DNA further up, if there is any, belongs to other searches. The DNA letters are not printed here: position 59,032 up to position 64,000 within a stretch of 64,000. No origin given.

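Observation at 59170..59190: Giant ORF and next HEAT ORF separated only by an in-frame TAA immediately followed by GTG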

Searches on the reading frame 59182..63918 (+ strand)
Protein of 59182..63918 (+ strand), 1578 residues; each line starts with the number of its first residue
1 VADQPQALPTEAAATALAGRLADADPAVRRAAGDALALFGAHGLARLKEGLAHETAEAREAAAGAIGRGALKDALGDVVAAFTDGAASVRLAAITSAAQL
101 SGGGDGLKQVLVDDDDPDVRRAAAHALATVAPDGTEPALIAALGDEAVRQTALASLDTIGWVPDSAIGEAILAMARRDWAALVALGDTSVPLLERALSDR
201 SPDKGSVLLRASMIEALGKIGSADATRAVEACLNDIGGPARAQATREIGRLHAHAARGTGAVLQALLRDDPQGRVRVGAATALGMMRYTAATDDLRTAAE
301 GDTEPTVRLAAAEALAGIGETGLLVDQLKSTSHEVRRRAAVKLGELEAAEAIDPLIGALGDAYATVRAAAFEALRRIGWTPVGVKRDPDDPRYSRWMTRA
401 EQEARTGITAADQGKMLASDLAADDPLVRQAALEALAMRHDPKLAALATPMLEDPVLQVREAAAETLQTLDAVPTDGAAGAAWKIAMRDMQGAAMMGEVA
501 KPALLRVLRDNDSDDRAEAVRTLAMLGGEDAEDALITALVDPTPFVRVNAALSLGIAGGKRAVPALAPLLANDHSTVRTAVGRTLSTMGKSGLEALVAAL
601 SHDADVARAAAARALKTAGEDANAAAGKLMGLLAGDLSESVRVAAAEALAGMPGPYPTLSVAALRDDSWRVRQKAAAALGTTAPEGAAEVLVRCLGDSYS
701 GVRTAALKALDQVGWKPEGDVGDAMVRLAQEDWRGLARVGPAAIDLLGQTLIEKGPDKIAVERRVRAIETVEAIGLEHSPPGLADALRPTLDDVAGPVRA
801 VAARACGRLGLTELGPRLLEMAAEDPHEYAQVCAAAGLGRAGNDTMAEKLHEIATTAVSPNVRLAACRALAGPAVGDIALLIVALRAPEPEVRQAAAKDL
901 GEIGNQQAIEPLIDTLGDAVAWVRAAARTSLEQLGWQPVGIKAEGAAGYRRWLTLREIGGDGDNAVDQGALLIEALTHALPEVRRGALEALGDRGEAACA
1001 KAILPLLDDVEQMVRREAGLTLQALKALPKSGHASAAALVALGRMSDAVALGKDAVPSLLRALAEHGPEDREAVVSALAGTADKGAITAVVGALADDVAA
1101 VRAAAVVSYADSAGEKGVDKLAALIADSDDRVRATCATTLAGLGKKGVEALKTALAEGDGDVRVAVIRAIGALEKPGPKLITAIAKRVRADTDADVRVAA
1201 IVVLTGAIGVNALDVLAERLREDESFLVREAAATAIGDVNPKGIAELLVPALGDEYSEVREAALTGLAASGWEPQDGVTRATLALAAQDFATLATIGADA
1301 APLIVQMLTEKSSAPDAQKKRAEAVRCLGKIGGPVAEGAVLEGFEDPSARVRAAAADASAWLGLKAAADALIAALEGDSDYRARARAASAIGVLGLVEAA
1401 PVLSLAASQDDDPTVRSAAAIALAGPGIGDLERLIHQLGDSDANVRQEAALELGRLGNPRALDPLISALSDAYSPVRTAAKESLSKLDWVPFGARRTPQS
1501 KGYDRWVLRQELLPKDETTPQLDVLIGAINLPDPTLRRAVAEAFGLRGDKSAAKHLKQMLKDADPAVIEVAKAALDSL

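Call 6: find_encoding_contigs(protein=window:59182-63918:+, flank=10000, max_places=10)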
Protein window:59182-63918:+ (1578 aa): 1 contig read that carries it; 1 place shown.
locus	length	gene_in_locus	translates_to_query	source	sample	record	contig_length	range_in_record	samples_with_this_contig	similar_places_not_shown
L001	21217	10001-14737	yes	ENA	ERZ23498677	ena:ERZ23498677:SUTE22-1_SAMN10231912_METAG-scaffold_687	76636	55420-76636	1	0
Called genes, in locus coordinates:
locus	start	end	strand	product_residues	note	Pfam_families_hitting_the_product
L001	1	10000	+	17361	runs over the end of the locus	-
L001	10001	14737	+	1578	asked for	PF02985:HEAT (faint), PF03130:HEAT_PBS (faint), PF12717:Cnd1 (faint), PF13513:HEAT_EZ (faint), PF25786:HEAT_GCN1_C (faint), PF13646:HEAT_2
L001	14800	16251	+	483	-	PF02028:BCCT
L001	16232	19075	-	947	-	-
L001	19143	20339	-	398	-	-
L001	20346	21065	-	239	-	-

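Call 7: search_protein_families(library=pfam, proteins=[window:59182-63915:+], max_evalue=0.001)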
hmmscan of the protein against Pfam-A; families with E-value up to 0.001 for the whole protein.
window:59182-63915:+ (1578 aa): 9 families
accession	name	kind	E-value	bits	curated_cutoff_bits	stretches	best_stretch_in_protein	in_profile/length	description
PF13646.12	HEAT_2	-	5.1e-148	482.2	27.7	15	1402-1485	3-88/88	HEAT repeats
PF02985.28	HEAT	-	7.3e-69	221.5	23.5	0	662-681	7-26/31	HEAT repeat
PF03130.22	HEAT_PBS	-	8.9e-22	75.5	20.9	2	1445-1471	1-27/27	PBS lyase HEAT-like repeat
PF13513.12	HEAT_EZ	-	1.2e-15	58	27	0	561-587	28-54/55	HEAT-like repeat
PF12717.13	Cnd1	-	8.2e-13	49.2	26.4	0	1094-1147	30-89/162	non-SMC mitotic condensation complex subunit 1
PF25786.1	HEAT_GCN1_C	-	7.7e-08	32.9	27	0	1210-1269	26-93/151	GCN1-like, C-terminal HEAT repeats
PF01347.28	Vitellogenin_N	-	0.00012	21.3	24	0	1161-1236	511-589/590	Lipoprotein amino terminal region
PF12348.14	CLASP_N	-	0.00044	20.3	27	0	1550-1574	175-199/227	CLASP N terminal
PF01602.26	Adaptin_N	-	0.00082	18.5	37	0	509-554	89-138/524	Adaptin N terminal region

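Call 8: find_homologous_proteins(query=window:59182-63915:+, max_evalue=1e-10)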
Query window:59182-63915:+ (1578 aa): 331 proteins with E <= 1e-10 among 8000 candidates; the best 120 are listed.
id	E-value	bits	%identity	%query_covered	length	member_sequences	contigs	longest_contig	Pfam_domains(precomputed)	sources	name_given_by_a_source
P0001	0.0e+0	3255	100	100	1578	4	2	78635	PF12717.14,PF25786.1,PF02985.29,PF03130.23,PF13513.13,PF13646.13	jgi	-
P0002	0.0e+0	1678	59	100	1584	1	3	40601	PF21581.4,PF12717.14,PF00514.30,PF25786.1,PF02985.29,PF08713.18,PF03130.23,PF13513.13,PF13646.13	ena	-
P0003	0.0e+0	1567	55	99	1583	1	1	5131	PF21581.4,PF12717.14,PF00514.30,PF25786.1,PF02985.29,PF03130.23,PF13513.13,PF13646.13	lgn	-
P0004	0.0e+0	1565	56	99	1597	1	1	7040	PF12717.14,PF02985.29,PF03130.23,PF13513.13,PF13646.13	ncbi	-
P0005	0.0e+0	1453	53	99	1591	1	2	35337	PF21581.4,PF12717.14,PF25786.1,PF02985.29,PF13513.13,PF13646.13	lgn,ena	-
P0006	0.0e+0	1450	54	99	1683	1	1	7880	PF12717.14,PF25786.1,PF02985.29,PF03130.23,PF13513.13,PF13646.13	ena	-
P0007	8.2e-181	622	44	59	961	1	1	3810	PF12717.14,PF00514.30,PF02985.29,PF03130.23,PF13513.13,PF01602.27,PF13646.13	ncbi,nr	ncbi:MAG: HEAT repeat domain-containing protein, partial [Myxococcota bacterium]|nr:HEAT repeat doma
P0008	1.4e-177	612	35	82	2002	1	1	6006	PF21581.4,PF12717.14,PF12755.14,PF25786.1,PF02985.29,PF03130.23,PF13513.13,PF13646.13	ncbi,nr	ncbi:MAG: HEAT repeat domain-containing protein, partial [Myxococcota bacterium]|nr:HEAT repeat doma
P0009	5.4e-161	557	40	62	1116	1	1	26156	PF12717.14,PF02985.29,PF13513.13,PF13646.13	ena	-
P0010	4.8e-158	547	41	54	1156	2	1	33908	PF12717.14,PF00514.30,PF02985.29,PF13513.13,PF01602.27,PF13646.13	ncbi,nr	ncbi:MAG: HEAT repeat domain-containing protein [Myxococcales bacterium]|nr:HEAT repeat domain-conta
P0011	1.0e-113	400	31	81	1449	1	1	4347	PF12717.14,PF00514.30,PF02985.29,PF03130.23,PF13513.13,PF13646.13,PF23227.2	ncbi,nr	ncbi:MAG: HEAT repeat domain-containing protein, partial [Deltaproteobacteria bacterium]|nr:HEAT rep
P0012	1.9e-104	369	33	67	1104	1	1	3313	PF21581.4,PF12717.14,PF00514.30,PF12755.14,PF02985.29,PF03130.23,PF12348.15,PF20168.5,PF13513.13,PF13646.13,PF23227.2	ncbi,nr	ncbi:MAG: HEAT repeat domain-containing protein, partial [Myxococcota bacterium]|nr:HEAT repeat doma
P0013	7.3e-98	347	29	81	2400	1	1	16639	PF26715.1,PF24714.2,PF12755.14,PF11838.15,PF24768.2,PF24492.2,PF25767.2,PF21581.4,PF11791.15,PF01347.29,PF13289.13,PF25786.1,PF27207.1,PF13513.13,PF13646.13,PF23271.2,PF12717.14,PF00514.30,PF02985.29,PF24987.2,PF20703.4,PF01602.27,PF14663.12,PF05004.20,PF21547.4,PF25757.2,PF03130.23,PF20168.5,PF2322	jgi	-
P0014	4.0e-76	275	42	21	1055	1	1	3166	PF00514.30,PF02985.29,PF11838.15,PF03130.23,PF13513.13,PF13646.13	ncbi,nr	ncbi:MAG: hypothetical protein FJ125_06375, partial [Deltaproteobacteria bacterium]|nr:hypothetical 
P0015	6.0e-74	268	26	83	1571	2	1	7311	PF23271.2,PF12717.14,PF00514.30,PF24714.2,PF12755.14,PF02985.29,PF11838.15,PF11865.15,PF01602.27,PF14663.12,PF21581.4,PF11791.15,PF01347.29,PF25786.1,PF03130.23,PF27207.1,PF13513.13,PF13646.13,PF23227.2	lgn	-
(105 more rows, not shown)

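Call 9: find_encoding_contigs(protein=P0002, flank=10000, max_places=5)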
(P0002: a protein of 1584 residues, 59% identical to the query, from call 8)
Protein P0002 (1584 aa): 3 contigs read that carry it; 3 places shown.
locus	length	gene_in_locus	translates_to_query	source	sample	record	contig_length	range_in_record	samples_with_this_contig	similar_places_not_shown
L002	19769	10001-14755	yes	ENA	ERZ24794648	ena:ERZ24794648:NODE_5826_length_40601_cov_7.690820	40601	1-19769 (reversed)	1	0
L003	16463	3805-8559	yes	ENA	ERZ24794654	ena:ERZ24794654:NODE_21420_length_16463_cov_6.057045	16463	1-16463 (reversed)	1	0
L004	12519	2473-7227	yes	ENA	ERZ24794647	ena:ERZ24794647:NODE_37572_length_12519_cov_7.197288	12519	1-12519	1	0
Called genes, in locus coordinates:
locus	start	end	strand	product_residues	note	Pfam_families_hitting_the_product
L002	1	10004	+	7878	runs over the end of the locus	-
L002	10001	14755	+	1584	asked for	PF00514:Arm (faint), PF02985:HEAT (faint), PF03130:HEAT_PBS (faint), PF08713:DNA_alkylation (faint), PF12717:Cnd1 (faint), PF13513:HEAT_EZ (faint), PF13646:HEAT_2 (weak), PF13646:HEAT_2, +2 more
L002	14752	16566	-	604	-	PF00884:Sulfatase, PF16347:SGSH_C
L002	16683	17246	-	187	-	-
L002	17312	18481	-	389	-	-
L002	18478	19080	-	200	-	PF00034:Cytochrom_C (weak), PF13442:Cytochrome_CBB3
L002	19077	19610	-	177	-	PF11821:ActD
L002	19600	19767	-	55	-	?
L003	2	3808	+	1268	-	?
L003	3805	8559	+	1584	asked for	PF00514:Arm (faint), PF02985:HEAT (faint), PF03130:HEAT_PBS (faint), PF08713:DNA_alkylation (faint), PF12717:Cnd1 (faint), PF13513:HEAT_EZ (faint), PF13646:HEAT_2 (weak), PF13646:HEAT_2, +2 more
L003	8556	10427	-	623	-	PF00884:Sulfatase, PF16347:SGSH_C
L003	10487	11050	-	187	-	-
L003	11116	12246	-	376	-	-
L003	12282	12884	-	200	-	PF00034:Cytochrom_C (weak), PF13442:Cytochrome_CBB3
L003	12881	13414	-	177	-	PF11821:ActD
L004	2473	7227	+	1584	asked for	PF00514:Arm (faint), PF02985:HEAT (faint), PF03130:HEAT_PBS (faint), PF08713:DNA_alkylation (faint), PF12717:Cnd1 (faint), PF13513:HEAT_EZ (faint), PF13646:HEAT_2 (weak), PF13646:HEAT_2, +2 more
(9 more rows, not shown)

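Call 10: find_encoding_contigs(protein=P0005, flank=10000, max_places=5)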
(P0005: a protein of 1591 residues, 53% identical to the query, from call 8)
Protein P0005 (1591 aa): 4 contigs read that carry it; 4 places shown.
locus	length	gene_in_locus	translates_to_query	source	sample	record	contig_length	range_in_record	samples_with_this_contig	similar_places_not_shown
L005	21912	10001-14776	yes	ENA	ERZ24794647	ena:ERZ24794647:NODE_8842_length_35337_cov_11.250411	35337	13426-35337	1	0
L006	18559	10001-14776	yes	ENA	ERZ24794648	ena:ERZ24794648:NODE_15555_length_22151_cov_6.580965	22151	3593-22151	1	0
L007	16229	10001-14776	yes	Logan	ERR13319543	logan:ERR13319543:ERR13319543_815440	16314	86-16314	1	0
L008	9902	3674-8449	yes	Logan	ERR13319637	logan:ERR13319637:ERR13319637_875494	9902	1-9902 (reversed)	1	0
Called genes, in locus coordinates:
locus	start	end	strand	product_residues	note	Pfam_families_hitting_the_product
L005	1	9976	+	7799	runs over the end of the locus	?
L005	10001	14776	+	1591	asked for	PF02985:HEAT (faint), PF12717:Cnd1 (faint), PF13513:HEAT_EZ (faint), PF13646:HEAT_2, PF21581:SCD (faint), PF25786:HEAT_GCN1_C (faint), PF13646:HEAT_2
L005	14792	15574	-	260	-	-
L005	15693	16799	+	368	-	-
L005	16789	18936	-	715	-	PF04879:Molybdop_Fe4S4 (weak), PF00384:Molybdopterin, PF01568:Molydop_binding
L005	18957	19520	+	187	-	PF13646:HEAT_2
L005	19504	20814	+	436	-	PF02844:GARS_N, PF01071:GARS_A, PF02655:ATP-grasp_3 (weak), PF02843:GARS_C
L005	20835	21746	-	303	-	-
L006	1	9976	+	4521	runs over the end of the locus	?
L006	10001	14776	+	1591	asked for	PF02985:HEAT (faint), PF12717:Cnd1 (faint), PF13513:HEAT_EZ (faint), PF13646:HEAT_2, PF21581:SCD (faint), PF25786:HEAT_GCN1_C (faint), PF13646:HEAT_2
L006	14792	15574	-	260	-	-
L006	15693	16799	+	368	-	-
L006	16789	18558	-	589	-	?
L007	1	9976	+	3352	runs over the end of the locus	?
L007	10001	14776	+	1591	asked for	PF02985:HEAT (faint), PF12717:Cnd1 (faint), PF13513:HEAT_EZ (faint), PF13646:HEAT_2, PF21581:SCD (faint), PF25786:HEAT_GCN1_C (faint), PF13646:HEAT_2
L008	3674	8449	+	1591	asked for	PF02985:HEAT (faint), PF12717:Cnd1 (faint), PF13513:HEAT_EZ (faint), PF13646:HEAT_2, PF21581:SCD (faint), PF25786:HEAT_GCN1_C (faint), PF13646:HEAT_2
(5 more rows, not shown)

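Call 11: find_encoding_contigs(protein=P0004, flank=10000, max_places=5)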
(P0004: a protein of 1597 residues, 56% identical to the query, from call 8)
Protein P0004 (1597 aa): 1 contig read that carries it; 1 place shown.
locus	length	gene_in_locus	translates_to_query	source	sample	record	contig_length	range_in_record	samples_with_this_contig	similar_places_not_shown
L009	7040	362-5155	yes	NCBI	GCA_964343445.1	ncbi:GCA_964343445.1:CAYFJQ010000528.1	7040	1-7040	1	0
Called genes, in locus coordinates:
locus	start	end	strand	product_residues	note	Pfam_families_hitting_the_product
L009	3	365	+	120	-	?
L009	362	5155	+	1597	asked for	PF02985:HEAT (faint), PF03130:HEAT_PBS (faint), PF13513:HEAT_EZ (faint), PF12717:Cnd1 (faint), PF13646:HEAT_2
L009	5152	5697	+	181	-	-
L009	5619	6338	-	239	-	PF03741:TerC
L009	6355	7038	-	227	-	?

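Call 12: find_encoding_contigs(protein=P0006, flank=10000, max_places=5)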
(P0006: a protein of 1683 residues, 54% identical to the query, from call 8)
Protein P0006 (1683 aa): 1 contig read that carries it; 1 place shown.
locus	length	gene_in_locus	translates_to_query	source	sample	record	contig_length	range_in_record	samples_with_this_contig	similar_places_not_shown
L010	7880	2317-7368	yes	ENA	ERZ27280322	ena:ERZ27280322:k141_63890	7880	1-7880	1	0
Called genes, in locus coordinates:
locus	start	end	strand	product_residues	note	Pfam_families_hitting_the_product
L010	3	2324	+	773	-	?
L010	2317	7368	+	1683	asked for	PF13513:HEAT_EZ (faint), PF02985:HEAT (faint), PF03130:HEAT_PBS (faint), PF12717:Cnd1 (faint), PF25786:HEAT_GCN1_C (faint), PF13646:HEAT_2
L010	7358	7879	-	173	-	?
